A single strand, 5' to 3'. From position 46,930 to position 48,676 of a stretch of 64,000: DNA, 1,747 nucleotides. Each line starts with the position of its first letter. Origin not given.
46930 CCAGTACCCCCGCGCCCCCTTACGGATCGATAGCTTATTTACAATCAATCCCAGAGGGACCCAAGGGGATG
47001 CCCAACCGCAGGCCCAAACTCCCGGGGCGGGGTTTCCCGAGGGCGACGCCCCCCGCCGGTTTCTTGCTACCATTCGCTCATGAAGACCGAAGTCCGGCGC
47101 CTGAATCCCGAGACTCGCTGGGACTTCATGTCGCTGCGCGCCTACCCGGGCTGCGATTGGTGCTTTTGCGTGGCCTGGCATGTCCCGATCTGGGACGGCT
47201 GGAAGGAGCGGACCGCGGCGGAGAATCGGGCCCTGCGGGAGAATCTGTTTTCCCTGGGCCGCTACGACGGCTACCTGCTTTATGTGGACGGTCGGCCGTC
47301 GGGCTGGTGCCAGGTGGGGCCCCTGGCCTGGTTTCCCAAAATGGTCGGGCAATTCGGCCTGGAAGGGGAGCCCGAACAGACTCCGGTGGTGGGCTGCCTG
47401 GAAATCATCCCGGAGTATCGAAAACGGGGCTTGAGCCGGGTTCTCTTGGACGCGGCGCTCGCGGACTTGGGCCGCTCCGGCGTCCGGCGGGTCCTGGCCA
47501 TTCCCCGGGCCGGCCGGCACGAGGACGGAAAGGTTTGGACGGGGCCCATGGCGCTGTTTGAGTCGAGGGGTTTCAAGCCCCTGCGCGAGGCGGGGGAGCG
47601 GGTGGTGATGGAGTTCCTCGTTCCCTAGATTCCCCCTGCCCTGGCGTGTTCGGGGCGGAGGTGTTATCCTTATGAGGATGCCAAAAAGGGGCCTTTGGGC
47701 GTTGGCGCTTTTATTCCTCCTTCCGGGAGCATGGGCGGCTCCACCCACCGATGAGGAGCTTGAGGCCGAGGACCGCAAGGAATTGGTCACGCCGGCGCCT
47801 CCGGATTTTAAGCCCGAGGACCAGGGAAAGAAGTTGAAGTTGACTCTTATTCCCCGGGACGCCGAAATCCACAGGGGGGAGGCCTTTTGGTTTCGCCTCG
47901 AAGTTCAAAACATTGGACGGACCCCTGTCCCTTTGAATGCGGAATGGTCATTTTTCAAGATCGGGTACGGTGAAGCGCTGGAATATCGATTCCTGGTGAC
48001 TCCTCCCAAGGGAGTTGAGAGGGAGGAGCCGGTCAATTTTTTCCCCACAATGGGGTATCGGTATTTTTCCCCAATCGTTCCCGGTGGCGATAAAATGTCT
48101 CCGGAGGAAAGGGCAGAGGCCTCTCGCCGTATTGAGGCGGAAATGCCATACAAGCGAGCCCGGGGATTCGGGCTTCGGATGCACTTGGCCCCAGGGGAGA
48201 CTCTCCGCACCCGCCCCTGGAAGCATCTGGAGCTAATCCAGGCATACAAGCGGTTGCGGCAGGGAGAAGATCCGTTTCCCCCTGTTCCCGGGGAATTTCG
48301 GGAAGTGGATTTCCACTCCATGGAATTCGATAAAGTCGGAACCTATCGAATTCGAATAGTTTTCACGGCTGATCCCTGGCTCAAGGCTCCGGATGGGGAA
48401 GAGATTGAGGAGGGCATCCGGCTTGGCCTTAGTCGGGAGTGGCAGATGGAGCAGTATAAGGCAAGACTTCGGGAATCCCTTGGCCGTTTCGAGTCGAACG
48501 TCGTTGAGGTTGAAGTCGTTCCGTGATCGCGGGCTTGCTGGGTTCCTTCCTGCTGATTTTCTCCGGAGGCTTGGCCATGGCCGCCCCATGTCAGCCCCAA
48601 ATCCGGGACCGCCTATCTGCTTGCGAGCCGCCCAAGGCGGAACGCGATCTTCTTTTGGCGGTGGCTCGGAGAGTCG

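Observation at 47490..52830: Tandem duplication of a two-gene secreted cassette (284-aa protein plus about 510-aa HExxH protein), with near-identical ends and strongly diverged cores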

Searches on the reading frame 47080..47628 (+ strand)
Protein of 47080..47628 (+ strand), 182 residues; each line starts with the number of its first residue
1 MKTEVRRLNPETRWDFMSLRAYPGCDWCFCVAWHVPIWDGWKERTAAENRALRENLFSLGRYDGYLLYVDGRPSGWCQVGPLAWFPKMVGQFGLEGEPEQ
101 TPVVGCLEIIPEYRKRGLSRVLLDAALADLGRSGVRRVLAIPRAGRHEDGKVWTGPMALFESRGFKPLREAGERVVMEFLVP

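Call 5: search_protein_families(library=pfam, proteins=[window:47080-47628:+], max_evalue=0.1)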
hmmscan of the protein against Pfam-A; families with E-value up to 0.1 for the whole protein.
window:47080-47628:+ (182 aa): 3 families
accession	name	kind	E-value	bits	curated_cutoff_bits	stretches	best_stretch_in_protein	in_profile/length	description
PF00583.31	Acetyltransf_1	-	1.2e-05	25.9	20.7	1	48-139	23-98/116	Acetyltransferase (GNAT) family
PF13508.13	Acetyltransf_7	-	0.004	17.9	27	1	90-166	16-83/84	Acetyltransferase (GNAT) domain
PF01853.24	MOZ_SAS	-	0.039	14.1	32.2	1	87-126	63-102/180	MOZ/SAS family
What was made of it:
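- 47080..47628 (+): GNAT acetyltransferase gene. Its last 125 nt, from 47504, form the start of the duplicated unit. Pfam Acetyltransf_1, E 1.2e-5 (call 5).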

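Call 74: search_protein_families(library=padloc, proteins=[window:47080-47625:+], max_evalue=0.1)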
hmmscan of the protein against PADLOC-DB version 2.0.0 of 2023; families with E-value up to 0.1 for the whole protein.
window:47080-47625:+ (182 aa): 0 families

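Call 75: search_protein_families(library=phrogs, proteins=[window:47080-47625:+], max_evalue=0.1)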
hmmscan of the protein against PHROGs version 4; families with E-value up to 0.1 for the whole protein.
window:47080-47625:+ (182 aa): 1 family
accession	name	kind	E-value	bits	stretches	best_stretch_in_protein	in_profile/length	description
phrog_1249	-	other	0.075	13.8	0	88-138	70-126/180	acetyltransferase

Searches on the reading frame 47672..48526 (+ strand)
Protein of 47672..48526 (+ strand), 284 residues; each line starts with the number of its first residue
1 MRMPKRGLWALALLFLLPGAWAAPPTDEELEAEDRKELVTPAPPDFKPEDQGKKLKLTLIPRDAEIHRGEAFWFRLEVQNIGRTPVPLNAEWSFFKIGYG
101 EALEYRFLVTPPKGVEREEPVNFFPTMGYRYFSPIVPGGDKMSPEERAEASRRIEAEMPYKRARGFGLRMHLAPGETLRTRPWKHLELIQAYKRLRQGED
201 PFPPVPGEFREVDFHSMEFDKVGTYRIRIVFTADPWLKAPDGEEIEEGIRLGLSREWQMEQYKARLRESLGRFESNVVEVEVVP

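Call 5: search_protein_families(library=pfam, proteins=[window:47672-48526:+], max_evalue=0.1)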
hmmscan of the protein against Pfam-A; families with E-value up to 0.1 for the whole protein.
window:47672-48526:+ (284 aa): 0 families

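Call 20: find_homologous_proteins(query=window:47672-48523:+)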
Query window:47672-48523:+ (284 aa): 7 proteins with E <= 0.001 among 1471 candidates.
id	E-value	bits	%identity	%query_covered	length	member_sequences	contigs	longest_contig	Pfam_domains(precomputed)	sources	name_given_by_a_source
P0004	1.7e-188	644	100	100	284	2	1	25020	-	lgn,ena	-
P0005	5.3e-131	455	71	100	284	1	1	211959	-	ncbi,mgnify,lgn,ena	mgnify:CR=1 FL=1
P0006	2.4e-123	430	68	100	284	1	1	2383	-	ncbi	-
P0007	2.0e-73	266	53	90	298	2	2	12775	-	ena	-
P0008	3.0e-67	246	61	69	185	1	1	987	-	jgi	jgi:hypothetical protein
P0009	7.0e-23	100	34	89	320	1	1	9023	-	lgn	-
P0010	2.4e-19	88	32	87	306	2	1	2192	-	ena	-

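Call 21: find_encoding_contigs(protein=P0004, flank=10000)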
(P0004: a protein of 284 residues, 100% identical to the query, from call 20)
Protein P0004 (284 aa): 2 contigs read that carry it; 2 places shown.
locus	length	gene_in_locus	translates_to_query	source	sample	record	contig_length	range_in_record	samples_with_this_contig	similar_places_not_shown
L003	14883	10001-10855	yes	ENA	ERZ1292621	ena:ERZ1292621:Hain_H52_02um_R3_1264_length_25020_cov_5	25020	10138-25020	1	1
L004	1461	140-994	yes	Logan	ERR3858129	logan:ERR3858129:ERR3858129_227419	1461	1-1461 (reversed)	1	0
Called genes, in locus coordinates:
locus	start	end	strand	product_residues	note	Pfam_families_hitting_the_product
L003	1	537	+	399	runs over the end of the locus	-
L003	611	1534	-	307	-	-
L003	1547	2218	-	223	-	-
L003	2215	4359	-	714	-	PF13431:TPR_17 (faint), PF00515:TPR_1 (faint), PF07719:TPR_2 (faint), PF13371:TPR_9 (weak), PF13432:TPR_16, PF14559:TPR_19 (weak), PF00069:Pkinase, PF07714:PK_Tyr_Ser-Thr, +2 more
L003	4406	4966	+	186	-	-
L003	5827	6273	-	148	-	-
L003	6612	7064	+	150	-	-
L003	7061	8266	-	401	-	PF02810:SEC-C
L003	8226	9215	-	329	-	-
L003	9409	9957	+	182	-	PF00583:Acetyltransf_1 (weak)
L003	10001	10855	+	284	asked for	-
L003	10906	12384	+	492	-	-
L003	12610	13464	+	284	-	-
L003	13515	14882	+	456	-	?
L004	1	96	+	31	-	?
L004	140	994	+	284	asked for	-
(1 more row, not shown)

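Call 22: find_encoding_contigs(protein=P0006, flank=10000)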
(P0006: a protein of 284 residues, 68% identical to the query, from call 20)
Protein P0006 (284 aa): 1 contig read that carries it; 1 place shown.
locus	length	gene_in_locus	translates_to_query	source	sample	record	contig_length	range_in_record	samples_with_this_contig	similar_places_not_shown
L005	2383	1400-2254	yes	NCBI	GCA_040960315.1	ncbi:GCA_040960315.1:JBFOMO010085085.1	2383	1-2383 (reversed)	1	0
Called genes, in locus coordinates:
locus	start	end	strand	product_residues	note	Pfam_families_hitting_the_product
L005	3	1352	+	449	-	?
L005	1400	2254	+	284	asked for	-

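Call 23: find_encoding_contigs(protein=P0007, flank=10000)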
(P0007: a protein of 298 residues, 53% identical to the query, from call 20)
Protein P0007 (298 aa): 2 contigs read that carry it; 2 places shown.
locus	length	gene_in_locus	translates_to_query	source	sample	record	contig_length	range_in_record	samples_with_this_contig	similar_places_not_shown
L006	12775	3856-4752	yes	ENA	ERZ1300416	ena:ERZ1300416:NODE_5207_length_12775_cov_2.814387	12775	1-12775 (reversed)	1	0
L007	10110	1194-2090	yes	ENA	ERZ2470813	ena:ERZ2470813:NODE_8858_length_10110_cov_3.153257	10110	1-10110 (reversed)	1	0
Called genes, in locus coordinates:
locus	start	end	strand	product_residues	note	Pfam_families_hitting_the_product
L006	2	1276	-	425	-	?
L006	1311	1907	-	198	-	-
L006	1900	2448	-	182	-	PF04542:Sigma70_r2, PF22029:PhyR_sigma2 (weak), PF08281:Sigma70_r4_2, PF04545:Sigma70_r4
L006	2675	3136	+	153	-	-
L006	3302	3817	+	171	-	-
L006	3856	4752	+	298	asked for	-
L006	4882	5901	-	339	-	PF13489:Methyltransf_23, PF07021:MetW (weak), PF13847:Methyltransf_31, PF08241:Methyltransf_11, PF08242:Methyltransf_12, PF13649:Methyltransf_25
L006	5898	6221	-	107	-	-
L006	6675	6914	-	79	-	PF00535:Glycos_transf_2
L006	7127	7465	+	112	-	PF13242:Hydrolase_like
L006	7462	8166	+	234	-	PF00483:NTP_transferase, PF12804:NTP_transf_3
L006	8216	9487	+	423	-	PF00288:GHMP_kinases_N, PF08544:GHMP_kinases_C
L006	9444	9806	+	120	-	PF13580:SIS_2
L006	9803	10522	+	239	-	PF00535:Glycos_transf_2, PF13641:Glyco_tranf_2_3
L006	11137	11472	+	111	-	PF02932:Neur_chan_memb (weak)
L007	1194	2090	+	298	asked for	-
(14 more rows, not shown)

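Call 24: find_encoding_contigs(protein=P0009, flank=10000)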
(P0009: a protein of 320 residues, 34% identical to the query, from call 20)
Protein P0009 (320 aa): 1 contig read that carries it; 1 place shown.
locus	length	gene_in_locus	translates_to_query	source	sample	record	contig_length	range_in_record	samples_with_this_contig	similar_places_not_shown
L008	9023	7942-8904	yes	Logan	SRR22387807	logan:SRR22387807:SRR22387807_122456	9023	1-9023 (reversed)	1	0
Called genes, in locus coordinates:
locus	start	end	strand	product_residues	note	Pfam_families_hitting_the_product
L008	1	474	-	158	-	?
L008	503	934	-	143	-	PF07811:TadE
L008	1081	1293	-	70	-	PF16982:Flp1_like (weak)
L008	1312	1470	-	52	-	-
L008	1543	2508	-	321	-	-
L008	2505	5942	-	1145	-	PF13585:CHU_C (faint), PF13860:FlgD_ig (faint)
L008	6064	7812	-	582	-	-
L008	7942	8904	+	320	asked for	-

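Call 40: find_related_loci(query=A6, collection=genome_contigs, flank=10000)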
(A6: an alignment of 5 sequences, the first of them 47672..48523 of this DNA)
Query A6 (284 aa) in genome_contigs; peptide patterns used: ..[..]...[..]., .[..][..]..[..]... (x = any residue, [..] = any of these).
599 stretches matched a pattern (row limit reached: there are more); 1 encode a relative of the query (tblastn E <= 1e-3); 1 distinct loci.
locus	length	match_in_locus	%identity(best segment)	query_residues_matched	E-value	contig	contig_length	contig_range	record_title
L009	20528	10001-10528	34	29-231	2e-21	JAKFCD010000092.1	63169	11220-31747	MAG: Elusimicrobiota bacterium isolate LC012 contig-124_441, whole genome shotgun sequence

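Call 43: predict_structure(alignment_id=A5)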
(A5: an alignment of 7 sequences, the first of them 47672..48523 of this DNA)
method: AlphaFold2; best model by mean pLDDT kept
length: 284 residues; sequences in the alignment: 7
mean_pLDDT: 78.2   pTM: 0.71
mean pLDDT of the five models: 78.2, 75.4, 72.3, 66.9, 54.5
residues with pLDDT >= 90: 77; 70-90: 135; 50-70: 40; < 50: 32
segments of 3 or more residues with pLDDT < 50: 1-21, 122-130
pLDDT, mean of each block of 10 residues (from residue 1): 42 43 71 90 87 82 88 89 84 73 71 85 46 82 93 86 84 92 72 86 75 67 91 65 88 90 74 87 93
secondary structure, 60 per line:
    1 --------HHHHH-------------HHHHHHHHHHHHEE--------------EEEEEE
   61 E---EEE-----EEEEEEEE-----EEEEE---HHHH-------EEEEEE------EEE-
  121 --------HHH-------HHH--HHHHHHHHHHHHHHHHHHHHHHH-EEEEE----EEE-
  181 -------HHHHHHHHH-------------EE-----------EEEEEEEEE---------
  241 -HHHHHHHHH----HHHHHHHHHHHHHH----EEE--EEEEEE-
elements in order: H9-13 H27-38 E55-61 E65-67 E73-80 E86-90 H94-97 E105-110 E117-119 H144-166 E168-172 E177-179 H188-196 E223-231 H242-250 H255-268 E273-275 E278-283

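Call 45: search_protein_families(library=ncbifam, proteins=[window:47672-48523:+], max_evalue=0.1)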
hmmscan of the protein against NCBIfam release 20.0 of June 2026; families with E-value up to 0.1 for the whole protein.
window:47672-48523:+ (284 aa): 0 families

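Call 53: search_solved_structures(query=A5, max_evalue=10, show_alignments=2)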
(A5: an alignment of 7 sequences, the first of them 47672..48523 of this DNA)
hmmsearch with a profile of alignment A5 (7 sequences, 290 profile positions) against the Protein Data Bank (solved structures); distinct sequences matched with E-value up to 10: 1.
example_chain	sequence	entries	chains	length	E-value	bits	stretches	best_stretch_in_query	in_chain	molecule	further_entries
7pnt_I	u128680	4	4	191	2.1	10.7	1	207-241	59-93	28S ribosomal protein S11, mitochondrial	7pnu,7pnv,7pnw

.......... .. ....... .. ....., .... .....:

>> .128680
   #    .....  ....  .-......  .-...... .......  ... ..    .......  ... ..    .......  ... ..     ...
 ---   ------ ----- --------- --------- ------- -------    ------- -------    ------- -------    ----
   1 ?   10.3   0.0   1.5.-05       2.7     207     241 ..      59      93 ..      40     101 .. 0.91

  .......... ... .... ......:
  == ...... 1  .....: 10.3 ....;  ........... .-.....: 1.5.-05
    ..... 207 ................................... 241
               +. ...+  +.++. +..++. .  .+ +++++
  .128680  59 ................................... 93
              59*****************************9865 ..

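Call 71: find_encoding_contigs(protein=P0005, flank=3000, max_places=6)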
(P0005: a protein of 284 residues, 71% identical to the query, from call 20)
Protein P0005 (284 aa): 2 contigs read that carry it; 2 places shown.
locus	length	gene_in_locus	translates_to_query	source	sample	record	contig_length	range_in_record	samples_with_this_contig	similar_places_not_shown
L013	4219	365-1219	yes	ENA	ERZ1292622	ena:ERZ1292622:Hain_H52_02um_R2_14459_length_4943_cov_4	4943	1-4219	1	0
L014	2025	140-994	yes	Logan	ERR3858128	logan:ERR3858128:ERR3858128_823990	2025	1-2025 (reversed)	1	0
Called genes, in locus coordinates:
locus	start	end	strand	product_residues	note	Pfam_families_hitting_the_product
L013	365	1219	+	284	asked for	-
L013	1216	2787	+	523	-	-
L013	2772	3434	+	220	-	-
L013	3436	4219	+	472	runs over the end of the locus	PF03486:HI0933_like (faint), PF07992:Pyr_redox_2, PF12831:FAD_oxidored, PF13738:Pyr_redox_3 (faint), PF01262:AlaDh_PNT_C (weak), PF00070:Pyr_redox, PF02852:Pyr_redox_dim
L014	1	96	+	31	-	?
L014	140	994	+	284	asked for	-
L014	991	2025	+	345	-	?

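Call 74: search_protein_families(library=padloc, proteins=[window:47672-48523:+], max_evalue=0.1)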
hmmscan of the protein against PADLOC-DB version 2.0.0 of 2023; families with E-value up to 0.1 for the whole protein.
window:47672-48523:+ (284 aa): 0 families

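Call 75: search_protein_families(library=phrogs, proteins=[window:47672-48523:+], max_evalue=0.1)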
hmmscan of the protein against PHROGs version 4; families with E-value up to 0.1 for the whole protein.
window:47672-48523:+ (284 aa): 0 families

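Call 80: fold_search(model_id=the predicted structure, library=pdb)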
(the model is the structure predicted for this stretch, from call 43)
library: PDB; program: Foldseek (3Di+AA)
matches with E <= 10: 1540; with E <= 0.001: 0
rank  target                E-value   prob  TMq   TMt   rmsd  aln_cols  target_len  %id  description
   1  7fe5_A                5.5e-03  0.57  0.22  0.30  16.3       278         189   10  AvmM Catalyzes Macrocyclization in Alchivemycin A Biosynthesis (released 2021-09-01)
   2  8xrt_A                7.4e-03  0.99  0.23  0.10   6.3       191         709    9  The crystal structure of a GH3 enzyme CcBgl3B (released 2024-04-10)
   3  8xrt_B                7.9e-03  0.99  0.23  0.10   6.4       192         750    9  The crystal structure of a GH3 enzyme CcBgl3B (released 2024-04-10)
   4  8xrv_A                1.1e-02  0.99  0.23  0.10   6.3       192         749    9  The crystal structure of a GH3 enzyme CcBgl3B with glucose (released 2024-04-10)
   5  8xrx_A                1.1e-02  0.94  0.23  0.10  13.7       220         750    9  The crystal structure of a GH3 enzyme CcBgl3B with glucose and gentiobiose (released 2024-04-10)
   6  7fe0_A                1.2e-02  0.38  0.21  0.28  15.8       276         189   10  AvmM Catalyzes Macrocyclization in Alchivemycin A Biosynthesis (released 2021-09-01)
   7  8xrt_D                1.3e-02  0.90  0.23  0.10  15.6       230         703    9  The crystal structure of a GH3 enzyme CcBgl3B (released 2024-04-10)
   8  8xrx_C                1.8e-02  0.98  0.23  0.10   6.3       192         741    9  The crystal structure of a GH3 enzyme CcBgl3B with glucose and gentiobiose (released 2024-04-10)
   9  8xrx_B                2.2e-02  0.87  0.24  0.10  15.4       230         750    8  The crystal structure of a GH3 enzyme CcBgl3B with glucose and gentiobiose (released 2024-04-10)
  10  8xrt_E                2.5e-02  0.96  0.23  0.10   6.4       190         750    9  The crystal structure of a GH3 enzyme CcBgl3B (released 2024-04-10)
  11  8xrv_F                2.6e-02  0.84  0.23  0.10  15.7       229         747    9  The crystal structure of a GH3 enzyme CcBgl3B with glucose (released 2024-04-10)
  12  3idu_A                2.8e-02  0.97  0.27  0.56   7.7       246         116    8  Crystal Structure of the CARDB domain of the PF1109 protein in complex with di-metal ions from Pyrococcus furiosus, No (released 2009-08-04)
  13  8xrx_E                2.8e-02  0.92  0.22  0.11   7.2       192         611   10  The crystal structure of a GH3 enzyme CcBgl3B with glucose and gentiobiose (released 2024-04-10)
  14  8xrv_E                3.0e-02  0.96  0.23  0.10   6.2       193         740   10  The crystal structure of a GH3 enzyme CcBgl3B with glucose (released 2024-04-10)
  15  5cl2_B                3.1e-02  0.91  0.26  0.29   9.2       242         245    7  Crystal structure of Spo0M, sporulation control protein, from Bacillus subtilis. (released 2015-12-16)
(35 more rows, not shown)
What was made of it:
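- Closest known: Secreted metalloprotease plus co-encoded protein inhibitor pairs. Different: Foldseek finds nothing at E 0.001 or below (call 80).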

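Call 91: find_related_loci(query=A6, collection=metagenome_contigs, flank=10000)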
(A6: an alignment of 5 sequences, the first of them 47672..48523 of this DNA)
Query A6 (284 aa) in metagenome_contigs; peptide patterns used: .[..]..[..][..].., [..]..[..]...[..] (x = any residue, [..] = any of these).
600 stretches matched a pattern (row limit reached: there are more); 4 encode a relative of the query (tblastn E <= 1e-3); 4 distinct loci.
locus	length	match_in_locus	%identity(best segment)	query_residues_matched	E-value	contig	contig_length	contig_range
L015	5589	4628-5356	36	33-284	9e-27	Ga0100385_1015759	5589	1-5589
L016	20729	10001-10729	36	33-284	1e-26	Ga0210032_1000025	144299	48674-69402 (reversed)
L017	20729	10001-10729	36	33-284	3e-26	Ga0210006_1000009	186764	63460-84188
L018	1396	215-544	42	172-284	3e-20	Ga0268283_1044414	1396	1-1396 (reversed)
